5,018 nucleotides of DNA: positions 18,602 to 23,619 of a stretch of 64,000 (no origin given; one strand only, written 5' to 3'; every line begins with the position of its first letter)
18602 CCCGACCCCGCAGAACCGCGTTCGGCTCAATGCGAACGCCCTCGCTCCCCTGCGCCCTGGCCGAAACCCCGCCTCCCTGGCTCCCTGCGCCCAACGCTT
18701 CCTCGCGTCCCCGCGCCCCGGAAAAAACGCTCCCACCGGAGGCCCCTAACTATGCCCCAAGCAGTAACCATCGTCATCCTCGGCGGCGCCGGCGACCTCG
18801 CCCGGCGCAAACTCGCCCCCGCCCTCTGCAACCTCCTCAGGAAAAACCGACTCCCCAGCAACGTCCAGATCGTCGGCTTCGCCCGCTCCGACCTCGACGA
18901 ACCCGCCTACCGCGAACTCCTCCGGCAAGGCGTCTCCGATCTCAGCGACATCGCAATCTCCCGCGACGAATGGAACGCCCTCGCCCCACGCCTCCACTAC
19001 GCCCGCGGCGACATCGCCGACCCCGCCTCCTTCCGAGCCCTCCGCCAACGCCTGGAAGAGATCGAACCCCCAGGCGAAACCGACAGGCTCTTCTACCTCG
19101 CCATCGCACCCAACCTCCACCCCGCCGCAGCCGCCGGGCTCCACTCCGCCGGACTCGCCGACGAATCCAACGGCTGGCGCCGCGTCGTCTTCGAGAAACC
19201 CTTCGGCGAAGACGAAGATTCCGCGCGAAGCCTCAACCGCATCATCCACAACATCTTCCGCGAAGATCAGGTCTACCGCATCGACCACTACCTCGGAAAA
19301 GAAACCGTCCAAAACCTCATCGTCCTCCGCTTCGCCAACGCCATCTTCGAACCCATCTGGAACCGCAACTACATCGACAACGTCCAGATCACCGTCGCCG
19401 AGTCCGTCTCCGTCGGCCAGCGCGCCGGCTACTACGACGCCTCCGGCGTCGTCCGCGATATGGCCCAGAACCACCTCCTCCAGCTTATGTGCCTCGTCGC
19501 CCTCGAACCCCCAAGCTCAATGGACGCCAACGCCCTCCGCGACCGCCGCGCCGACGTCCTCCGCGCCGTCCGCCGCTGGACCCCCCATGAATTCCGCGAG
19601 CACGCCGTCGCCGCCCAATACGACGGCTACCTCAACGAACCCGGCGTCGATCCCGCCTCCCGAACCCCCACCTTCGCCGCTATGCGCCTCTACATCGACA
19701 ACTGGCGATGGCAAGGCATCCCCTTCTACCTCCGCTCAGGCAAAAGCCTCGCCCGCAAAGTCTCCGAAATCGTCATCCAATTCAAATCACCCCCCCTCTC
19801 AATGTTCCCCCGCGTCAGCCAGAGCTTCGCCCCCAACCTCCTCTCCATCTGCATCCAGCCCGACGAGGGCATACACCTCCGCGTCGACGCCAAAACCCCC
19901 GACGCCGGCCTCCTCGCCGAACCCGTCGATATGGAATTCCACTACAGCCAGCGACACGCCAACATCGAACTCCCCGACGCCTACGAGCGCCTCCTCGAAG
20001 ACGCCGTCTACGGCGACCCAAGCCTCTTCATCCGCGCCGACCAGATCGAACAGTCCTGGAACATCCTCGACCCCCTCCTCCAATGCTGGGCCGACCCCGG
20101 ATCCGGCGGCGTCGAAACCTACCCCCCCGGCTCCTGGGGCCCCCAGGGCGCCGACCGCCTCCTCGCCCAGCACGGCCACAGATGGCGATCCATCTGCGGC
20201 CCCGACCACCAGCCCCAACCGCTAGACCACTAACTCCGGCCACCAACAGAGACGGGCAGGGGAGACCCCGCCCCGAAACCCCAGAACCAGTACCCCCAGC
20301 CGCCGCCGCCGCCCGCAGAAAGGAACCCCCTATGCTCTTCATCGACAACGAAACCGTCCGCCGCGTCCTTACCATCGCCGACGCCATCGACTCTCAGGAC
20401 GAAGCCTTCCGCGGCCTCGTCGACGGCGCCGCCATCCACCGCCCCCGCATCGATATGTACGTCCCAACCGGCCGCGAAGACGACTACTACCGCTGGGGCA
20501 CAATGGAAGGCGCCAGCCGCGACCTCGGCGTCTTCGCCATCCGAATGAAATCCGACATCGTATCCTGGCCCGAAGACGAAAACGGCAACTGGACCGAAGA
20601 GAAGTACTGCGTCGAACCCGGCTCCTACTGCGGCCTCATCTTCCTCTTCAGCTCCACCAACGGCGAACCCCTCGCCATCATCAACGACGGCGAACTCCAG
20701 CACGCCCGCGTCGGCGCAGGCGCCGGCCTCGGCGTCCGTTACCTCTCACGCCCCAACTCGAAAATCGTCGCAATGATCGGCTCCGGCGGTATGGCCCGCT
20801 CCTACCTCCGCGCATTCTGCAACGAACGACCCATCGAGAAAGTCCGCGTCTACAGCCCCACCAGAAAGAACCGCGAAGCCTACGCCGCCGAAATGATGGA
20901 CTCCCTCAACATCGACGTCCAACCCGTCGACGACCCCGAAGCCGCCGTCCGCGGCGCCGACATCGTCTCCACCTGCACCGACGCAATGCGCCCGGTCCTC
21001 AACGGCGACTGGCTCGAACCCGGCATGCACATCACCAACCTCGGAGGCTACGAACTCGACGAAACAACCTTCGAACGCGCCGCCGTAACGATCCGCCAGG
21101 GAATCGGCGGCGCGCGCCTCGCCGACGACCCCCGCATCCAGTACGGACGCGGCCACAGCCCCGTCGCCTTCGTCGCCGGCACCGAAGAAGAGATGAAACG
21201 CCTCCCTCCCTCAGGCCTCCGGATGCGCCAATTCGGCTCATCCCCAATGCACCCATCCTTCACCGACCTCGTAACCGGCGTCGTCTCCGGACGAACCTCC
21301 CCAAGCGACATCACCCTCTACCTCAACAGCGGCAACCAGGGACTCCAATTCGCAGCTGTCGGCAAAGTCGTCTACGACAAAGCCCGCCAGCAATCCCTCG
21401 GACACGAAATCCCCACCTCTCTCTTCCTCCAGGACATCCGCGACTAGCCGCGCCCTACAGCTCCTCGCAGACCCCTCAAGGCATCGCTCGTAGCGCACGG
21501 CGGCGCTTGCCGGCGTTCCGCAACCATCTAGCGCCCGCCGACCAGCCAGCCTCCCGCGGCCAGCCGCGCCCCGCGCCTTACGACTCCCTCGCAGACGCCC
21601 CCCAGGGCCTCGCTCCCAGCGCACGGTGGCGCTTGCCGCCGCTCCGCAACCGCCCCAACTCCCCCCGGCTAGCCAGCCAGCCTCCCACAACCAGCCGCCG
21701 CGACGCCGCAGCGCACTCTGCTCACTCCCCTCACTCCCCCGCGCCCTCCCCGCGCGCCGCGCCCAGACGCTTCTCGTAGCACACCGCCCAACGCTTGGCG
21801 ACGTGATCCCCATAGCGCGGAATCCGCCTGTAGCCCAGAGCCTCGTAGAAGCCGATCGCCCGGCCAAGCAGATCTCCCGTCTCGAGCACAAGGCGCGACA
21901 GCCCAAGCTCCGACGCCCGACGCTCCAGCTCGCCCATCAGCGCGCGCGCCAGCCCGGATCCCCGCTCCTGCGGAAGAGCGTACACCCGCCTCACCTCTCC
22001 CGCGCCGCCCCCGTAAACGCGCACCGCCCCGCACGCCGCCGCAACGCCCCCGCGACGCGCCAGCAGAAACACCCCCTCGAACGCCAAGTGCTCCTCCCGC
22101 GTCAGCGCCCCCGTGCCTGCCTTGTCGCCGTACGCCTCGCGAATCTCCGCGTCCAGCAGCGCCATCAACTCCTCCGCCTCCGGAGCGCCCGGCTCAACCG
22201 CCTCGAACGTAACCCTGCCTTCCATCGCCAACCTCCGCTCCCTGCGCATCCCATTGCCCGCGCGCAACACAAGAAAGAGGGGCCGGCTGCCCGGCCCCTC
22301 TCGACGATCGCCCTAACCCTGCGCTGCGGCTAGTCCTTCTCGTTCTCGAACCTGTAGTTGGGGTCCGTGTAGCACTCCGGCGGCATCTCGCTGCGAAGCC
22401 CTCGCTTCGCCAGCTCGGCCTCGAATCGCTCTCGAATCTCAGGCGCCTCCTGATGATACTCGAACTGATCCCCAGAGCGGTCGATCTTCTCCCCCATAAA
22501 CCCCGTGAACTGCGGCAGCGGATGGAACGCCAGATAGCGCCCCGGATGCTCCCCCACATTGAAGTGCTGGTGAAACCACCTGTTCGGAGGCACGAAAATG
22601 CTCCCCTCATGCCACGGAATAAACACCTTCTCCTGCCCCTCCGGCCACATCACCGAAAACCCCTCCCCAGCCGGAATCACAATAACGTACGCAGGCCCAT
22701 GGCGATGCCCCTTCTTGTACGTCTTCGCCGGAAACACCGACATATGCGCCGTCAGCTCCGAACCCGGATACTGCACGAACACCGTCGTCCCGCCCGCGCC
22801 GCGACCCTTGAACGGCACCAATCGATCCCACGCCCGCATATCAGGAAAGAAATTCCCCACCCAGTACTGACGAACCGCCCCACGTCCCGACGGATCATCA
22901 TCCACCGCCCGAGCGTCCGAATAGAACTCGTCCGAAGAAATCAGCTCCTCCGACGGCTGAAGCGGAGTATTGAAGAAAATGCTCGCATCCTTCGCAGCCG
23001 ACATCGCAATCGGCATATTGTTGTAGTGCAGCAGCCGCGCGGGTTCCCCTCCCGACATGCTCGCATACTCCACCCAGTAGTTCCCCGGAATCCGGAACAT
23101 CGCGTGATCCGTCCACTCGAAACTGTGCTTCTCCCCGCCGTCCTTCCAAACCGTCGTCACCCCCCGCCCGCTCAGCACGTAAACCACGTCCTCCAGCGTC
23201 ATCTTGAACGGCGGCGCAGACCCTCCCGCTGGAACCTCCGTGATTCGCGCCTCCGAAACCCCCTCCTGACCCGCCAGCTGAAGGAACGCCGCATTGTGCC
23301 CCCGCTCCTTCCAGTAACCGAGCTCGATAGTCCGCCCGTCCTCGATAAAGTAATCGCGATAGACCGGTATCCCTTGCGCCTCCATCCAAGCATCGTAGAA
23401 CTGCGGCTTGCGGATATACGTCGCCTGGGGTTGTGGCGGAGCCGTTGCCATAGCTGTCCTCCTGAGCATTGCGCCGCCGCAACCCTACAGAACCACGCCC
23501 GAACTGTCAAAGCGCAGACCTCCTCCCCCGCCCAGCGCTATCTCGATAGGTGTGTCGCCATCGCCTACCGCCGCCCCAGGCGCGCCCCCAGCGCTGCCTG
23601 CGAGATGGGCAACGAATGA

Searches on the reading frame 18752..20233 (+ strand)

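Call 14: search_protein_families(library=pfam, proteins=[window:18752-20233:+], max_evalue=0.0001)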
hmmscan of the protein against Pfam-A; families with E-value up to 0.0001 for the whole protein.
window:18752-20233:+ (493 aa): 2 families
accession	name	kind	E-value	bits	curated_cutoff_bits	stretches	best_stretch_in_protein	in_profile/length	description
PF02781.21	G6PD_C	-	5e-112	374.2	27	1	191-479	2-296/296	Glucose-6-phosphate dehydrogenase, C-terminal domain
PF00479.28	G6PD_N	-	1.8e-58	198.7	22.1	1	8-188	1-183/183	Glucose-6-phosphate dehydrogenase, NAD binding domain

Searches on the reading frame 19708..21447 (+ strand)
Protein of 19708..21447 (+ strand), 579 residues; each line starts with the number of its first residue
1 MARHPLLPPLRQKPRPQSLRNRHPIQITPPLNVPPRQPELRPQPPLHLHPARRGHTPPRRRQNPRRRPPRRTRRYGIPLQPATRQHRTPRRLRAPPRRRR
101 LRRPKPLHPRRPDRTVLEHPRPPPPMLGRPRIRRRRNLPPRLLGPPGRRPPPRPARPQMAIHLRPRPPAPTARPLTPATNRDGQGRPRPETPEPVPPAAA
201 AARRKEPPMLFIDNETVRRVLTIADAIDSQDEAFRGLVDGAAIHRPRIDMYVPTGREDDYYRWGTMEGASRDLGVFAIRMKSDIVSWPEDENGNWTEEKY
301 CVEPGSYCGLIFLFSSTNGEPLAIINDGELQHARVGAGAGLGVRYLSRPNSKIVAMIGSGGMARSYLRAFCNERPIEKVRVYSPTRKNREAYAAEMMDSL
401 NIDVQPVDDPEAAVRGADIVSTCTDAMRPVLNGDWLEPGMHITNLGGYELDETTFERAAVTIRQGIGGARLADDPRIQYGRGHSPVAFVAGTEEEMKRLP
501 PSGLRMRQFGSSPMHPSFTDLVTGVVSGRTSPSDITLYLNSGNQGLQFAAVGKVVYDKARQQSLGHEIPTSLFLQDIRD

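Call 54: search_protein_families(library=pfam, proteins=[window:19708-21447:+], max_evalue=0.001)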
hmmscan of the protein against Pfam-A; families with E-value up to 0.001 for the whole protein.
window:19708-21447:+ (579 aa): 2 families
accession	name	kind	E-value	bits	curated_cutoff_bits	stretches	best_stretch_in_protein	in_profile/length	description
PF02423.21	OCD_Mu_crystall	-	4.6e-36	124.8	24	1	310-561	88-312/314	Ornithine cyclodeaminase/mu-crystallin family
PF01488.26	Shikimate_DH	-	2.1e-06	28.3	24.3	1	349-441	10-100/138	Shikimate / quinate 5-dehydrogenase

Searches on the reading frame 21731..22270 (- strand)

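Call 14: search_protein_families(library=pfam, proteins=[window:21731-22270:-], max_evalue=0.0001)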
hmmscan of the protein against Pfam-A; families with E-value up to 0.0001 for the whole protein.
window:21731-22270:- (179 aa): 3 families
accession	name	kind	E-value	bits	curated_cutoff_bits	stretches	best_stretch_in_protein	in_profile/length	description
PF00583.31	Acetyltransf_1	-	2e-13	51.1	20.7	1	57-147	24-116/116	Acetyltransferase (GNAT) family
PF13508.13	Acetyltransf_7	-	5.4e-10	39.9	27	1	67-148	4-83/84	Acetyltransferase (GNAT) domain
PF13673.13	Acetyltransf_10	-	1.7e-05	25.3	23.6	1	68-150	33-110/128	Acetyltransferase (GNAT) domain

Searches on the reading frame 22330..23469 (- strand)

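Call 14: search_protein_families(library=pfam, proteins=[window:22330-23469:-], max_evalue=0.0001)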
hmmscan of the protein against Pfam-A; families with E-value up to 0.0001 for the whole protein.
window:22330-23469:- (379 aa): 0 families

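Call 68: search_protein_families(library=padloc, proteins=[window:22330-23469:-], max_evalue=0.01)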
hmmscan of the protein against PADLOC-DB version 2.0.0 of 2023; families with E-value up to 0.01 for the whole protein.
window:22330-23469:- (379 aa): 0 families

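Call 69: search_protein_families(library=ncbifam, proteins=[window:22330-23469:-], max_evalue=0.01)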
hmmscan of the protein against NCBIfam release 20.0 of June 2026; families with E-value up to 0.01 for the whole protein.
window:22330-23469:- (379 aa): 1 family
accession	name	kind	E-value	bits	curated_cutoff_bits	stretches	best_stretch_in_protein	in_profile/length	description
NF049978.1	AminoSalDhMabB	equivalog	1.4e-05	24.6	650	0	89-154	266-324/351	5-aminosalicylate 1,2-dioxygenase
